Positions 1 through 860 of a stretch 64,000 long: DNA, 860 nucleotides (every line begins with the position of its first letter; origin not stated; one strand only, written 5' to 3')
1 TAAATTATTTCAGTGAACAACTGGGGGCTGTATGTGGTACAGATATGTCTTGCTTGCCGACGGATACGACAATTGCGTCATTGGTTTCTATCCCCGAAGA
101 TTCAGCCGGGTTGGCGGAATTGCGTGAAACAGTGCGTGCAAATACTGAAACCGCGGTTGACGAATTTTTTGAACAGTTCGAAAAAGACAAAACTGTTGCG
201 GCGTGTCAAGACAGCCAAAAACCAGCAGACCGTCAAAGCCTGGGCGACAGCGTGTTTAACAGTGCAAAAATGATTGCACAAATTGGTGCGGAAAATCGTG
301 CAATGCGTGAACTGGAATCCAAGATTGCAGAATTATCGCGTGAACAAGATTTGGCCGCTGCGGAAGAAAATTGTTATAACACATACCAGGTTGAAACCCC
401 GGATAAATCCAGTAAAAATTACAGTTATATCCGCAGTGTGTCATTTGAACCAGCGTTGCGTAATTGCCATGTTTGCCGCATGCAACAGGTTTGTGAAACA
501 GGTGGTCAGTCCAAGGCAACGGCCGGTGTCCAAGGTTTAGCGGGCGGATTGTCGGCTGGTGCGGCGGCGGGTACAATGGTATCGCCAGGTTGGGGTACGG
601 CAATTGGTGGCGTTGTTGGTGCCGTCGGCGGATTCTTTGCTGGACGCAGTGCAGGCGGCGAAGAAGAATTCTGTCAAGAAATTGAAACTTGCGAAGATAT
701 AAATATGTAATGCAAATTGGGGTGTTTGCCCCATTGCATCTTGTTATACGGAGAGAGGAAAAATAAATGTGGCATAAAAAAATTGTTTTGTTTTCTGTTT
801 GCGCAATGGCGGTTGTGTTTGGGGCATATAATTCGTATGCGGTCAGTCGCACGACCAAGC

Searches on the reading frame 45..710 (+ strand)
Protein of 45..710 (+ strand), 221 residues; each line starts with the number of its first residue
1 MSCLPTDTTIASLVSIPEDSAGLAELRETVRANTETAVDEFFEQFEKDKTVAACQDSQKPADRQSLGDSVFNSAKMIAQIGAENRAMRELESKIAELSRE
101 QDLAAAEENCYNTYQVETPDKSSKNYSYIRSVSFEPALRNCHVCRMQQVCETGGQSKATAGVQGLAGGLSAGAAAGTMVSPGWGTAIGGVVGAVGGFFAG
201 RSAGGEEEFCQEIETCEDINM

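Call 5: search_protein_families(library=pfam, proteins=[window:45-710:+], max_evalue=0.1)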
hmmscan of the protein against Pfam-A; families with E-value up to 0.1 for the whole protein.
window:45-710:+ (221 aa): 6 families
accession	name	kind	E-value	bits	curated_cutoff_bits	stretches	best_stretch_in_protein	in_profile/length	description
PF10439.15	Bacteriocin_IIc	-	0.0045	17.4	27.1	1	153-196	17-56/59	Bacteriocin class II with double-glycine leader peptide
PF07743.18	HSCB_C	-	0.0067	17.2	22.1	0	74-110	23-60/74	HSCB C-terminal oligomerisation domain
PF20721.2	C19orf12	-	0.015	15.5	30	1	150-199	27-79/163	C19orf12-like protein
PF13488.11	Gly-zipper_Omp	-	0.03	14.7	25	1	164-202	2-41/46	Glycine zipper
PF13441.11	Gly-zipper_YMGG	-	0.037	14.2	28.9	1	161-201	3-44/45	YMGG-like Gly-zipper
PF22242.1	6PGD_like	-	0.076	13.8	27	0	25-103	16-91/98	6-phosphogluconate dehydrogenase C-terminal domain-like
